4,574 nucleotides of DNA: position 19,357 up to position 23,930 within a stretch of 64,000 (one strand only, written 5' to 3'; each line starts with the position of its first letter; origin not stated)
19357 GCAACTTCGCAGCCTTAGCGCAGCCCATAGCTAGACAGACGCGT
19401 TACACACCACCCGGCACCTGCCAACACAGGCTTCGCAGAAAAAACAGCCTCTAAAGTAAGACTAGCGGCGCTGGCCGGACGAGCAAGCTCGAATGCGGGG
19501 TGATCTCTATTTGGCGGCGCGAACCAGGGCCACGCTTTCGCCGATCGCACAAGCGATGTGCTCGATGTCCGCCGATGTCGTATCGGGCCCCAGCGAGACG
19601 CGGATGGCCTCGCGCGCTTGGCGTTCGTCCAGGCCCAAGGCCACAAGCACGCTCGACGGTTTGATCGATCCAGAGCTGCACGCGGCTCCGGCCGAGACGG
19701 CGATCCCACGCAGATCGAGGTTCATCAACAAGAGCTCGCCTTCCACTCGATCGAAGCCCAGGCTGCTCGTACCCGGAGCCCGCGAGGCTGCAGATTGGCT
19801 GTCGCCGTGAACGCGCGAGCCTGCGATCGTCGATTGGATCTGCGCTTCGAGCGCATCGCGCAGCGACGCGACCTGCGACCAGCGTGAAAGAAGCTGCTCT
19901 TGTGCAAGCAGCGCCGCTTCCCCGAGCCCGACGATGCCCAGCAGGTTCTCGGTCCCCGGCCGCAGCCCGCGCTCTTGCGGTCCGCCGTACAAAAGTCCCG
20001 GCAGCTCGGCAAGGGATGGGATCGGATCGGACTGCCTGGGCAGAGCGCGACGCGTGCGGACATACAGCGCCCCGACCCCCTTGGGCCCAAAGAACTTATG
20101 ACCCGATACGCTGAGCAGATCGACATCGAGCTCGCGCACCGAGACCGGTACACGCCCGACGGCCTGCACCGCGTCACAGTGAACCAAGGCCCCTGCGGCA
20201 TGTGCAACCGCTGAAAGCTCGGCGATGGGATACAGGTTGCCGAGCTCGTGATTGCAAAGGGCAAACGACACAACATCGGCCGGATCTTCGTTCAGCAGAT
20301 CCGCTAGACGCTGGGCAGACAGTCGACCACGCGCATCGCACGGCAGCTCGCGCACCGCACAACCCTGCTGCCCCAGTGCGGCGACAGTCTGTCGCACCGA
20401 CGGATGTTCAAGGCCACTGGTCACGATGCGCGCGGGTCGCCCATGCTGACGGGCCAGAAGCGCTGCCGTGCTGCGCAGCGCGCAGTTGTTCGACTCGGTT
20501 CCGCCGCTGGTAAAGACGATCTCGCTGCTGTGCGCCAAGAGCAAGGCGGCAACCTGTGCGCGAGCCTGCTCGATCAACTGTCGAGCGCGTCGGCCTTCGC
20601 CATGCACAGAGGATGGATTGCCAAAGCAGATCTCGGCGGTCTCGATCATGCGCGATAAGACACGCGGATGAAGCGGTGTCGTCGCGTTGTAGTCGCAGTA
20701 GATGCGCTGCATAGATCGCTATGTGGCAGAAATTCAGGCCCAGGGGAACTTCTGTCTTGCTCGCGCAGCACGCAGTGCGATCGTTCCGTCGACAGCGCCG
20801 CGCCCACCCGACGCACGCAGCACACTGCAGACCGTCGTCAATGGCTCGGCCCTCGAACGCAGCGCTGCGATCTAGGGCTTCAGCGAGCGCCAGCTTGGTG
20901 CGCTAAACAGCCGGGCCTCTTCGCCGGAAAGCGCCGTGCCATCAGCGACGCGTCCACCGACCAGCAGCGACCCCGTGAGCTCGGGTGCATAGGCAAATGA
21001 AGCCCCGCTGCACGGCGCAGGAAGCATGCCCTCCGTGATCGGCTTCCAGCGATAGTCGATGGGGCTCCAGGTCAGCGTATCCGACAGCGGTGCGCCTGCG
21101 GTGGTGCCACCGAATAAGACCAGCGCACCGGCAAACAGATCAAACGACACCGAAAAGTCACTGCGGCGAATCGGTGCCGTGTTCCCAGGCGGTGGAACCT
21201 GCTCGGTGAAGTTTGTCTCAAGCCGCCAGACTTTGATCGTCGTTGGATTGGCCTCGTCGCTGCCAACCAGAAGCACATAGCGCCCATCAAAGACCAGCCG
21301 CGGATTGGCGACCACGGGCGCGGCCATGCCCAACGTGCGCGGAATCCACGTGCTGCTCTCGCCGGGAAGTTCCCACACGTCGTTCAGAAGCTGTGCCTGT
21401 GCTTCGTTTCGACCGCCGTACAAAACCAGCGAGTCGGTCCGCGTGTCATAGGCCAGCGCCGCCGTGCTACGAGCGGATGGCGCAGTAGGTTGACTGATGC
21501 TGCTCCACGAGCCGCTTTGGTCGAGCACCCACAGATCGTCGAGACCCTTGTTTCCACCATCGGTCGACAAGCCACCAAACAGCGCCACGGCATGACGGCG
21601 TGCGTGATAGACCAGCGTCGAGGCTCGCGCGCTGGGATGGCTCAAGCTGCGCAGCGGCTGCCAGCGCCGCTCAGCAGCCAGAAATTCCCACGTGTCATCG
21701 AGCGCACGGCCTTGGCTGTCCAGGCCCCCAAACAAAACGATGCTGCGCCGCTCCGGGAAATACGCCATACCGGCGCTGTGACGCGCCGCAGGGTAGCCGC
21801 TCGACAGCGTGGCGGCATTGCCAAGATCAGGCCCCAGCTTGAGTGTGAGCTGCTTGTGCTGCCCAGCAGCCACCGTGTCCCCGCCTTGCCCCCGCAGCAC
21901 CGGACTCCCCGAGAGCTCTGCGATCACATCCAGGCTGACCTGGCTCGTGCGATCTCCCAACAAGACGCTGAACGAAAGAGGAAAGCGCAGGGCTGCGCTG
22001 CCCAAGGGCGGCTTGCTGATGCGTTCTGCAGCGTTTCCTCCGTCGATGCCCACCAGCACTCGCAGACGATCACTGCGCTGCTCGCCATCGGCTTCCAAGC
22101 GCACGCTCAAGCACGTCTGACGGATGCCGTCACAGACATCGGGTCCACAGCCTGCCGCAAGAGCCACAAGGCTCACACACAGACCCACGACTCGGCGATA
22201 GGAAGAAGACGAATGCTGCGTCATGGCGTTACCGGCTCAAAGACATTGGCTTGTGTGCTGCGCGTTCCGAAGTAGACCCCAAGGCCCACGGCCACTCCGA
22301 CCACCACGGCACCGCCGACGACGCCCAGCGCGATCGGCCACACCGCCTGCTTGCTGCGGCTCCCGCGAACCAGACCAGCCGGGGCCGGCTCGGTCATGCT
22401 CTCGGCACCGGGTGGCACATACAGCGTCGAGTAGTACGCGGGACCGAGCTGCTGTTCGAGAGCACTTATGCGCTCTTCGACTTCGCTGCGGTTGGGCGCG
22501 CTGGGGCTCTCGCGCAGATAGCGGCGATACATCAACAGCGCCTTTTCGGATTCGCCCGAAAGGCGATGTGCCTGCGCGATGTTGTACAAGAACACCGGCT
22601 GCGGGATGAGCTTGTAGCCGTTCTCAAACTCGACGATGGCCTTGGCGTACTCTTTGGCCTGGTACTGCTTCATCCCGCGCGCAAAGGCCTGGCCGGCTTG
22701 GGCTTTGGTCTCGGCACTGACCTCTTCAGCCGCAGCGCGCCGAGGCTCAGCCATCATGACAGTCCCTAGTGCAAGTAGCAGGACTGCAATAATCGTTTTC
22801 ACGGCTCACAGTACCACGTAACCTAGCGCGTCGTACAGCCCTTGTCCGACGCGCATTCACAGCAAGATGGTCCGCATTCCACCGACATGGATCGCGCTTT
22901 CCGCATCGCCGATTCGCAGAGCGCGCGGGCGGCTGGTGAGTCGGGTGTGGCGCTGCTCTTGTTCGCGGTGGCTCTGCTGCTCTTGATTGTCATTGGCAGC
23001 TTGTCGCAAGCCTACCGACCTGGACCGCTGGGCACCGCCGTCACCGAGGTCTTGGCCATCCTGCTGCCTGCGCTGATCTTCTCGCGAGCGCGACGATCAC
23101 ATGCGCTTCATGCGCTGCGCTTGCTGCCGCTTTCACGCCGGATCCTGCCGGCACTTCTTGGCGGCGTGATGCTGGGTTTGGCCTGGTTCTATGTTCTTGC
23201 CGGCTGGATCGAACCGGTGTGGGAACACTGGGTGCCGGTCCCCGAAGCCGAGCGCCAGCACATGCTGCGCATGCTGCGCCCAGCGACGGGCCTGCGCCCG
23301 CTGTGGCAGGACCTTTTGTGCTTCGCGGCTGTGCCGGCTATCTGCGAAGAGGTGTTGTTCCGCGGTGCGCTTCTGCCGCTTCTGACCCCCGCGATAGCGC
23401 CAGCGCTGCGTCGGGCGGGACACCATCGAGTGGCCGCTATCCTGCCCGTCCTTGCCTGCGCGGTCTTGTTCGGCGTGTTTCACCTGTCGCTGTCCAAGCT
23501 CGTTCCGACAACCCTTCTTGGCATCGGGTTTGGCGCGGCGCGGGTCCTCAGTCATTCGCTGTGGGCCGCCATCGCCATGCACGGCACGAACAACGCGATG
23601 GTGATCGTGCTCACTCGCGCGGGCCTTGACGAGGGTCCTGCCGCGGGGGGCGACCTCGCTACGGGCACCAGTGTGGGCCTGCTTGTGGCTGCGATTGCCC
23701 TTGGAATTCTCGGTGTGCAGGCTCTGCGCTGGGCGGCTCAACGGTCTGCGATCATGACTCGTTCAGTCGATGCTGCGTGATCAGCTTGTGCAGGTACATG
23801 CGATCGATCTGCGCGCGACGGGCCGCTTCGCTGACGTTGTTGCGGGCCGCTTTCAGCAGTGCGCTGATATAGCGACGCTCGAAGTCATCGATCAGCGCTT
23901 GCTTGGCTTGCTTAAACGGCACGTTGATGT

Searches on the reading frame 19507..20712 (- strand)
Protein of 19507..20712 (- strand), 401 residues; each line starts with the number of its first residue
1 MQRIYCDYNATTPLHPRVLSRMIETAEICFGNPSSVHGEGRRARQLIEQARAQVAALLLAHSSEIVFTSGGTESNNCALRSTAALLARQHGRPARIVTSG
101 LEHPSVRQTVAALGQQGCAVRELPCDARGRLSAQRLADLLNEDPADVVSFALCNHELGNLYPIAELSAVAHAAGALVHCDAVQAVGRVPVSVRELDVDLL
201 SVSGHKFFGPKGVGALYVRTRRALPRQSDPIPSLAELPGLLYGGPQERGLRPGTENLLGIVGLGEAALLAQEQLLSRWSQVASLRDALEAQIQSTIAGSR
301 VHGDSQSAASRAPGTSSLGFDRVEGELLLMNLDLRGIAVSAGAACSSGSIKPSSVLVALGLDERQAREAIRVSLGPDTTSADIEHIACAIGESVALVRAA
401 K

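Call 68: search_protein_families(library=pfam, proteins=[window:19507-20712:-], max_evalue=0.001)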
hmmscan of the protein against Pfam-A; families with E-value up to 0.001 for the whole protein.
window:19507-20712:- (401 aa): 2 families
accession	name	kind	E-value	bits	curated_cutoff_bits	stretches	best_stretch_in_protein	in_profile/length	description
PF00266.25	Aminotran_5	-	7.4e-70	236.2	21.5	1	4-385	1-370/371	Aminotransferase class-V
PF01212.27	Beta_elim_lyase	-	3e-05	23.9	27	1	36-206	27-199/288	Beta-eliminating lyase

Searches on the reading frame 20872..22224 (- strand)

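Call 68: search_protein_families(library=pfam, proteins=[window:20872-22224:-], max_evalue=0.001)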
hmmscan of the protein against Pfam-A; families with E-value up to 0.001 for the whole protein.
window:20872-22224:- (450 aa): 6 families
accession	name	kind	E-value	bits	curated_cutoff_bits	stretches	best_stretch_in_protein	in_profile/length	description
PF24681.1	Kelch_KLHDC2_KLHL20_DRC7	-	1.6e-25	90.1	50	2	144-293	47-191/221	KLHDC2/KLHL20/DRC7 Kelch-repeats domain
PF13418.12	Kelch_4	-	3.6e-22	78.5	21.6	2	160-194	13-47/49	Galactose oxidase, central domain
PF13415.12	Kelch_3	-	1.4e-21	76.6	22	1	213-260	4-48/48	Galactose oxidase, central domain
PF24981.1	Beta-prop_ATRN-LZTR1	-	4.6e-14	52.8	50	1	141-293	33-192/289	Attractin/LZTR1 beta-propeller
PF13964.12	Kelch_6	-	3.7e-12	46.2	25.3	0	360-397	6-44/50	Kelch motif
PF01344.31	Kelch_1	-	8.1e-07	28.9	20.1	0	162-194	14-45/46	Kelch motif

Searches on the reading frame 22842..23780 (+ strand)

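Call 68: search_protein_families(library=pfam, proteins=[window:22842-23780:+], max_evalue=0.001)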
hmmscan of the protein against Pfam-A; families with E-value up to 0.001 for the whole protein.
window:22842-23780:+ (312 aa): 1 family
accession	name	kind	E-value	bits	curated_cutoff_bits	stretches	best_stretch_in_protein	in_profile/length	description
PF02517.21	Rce1-like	-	6.2e-17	62.1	22.4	1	155-253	5-93/93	Type II CAAX prenyl endopeptidase Rce1-like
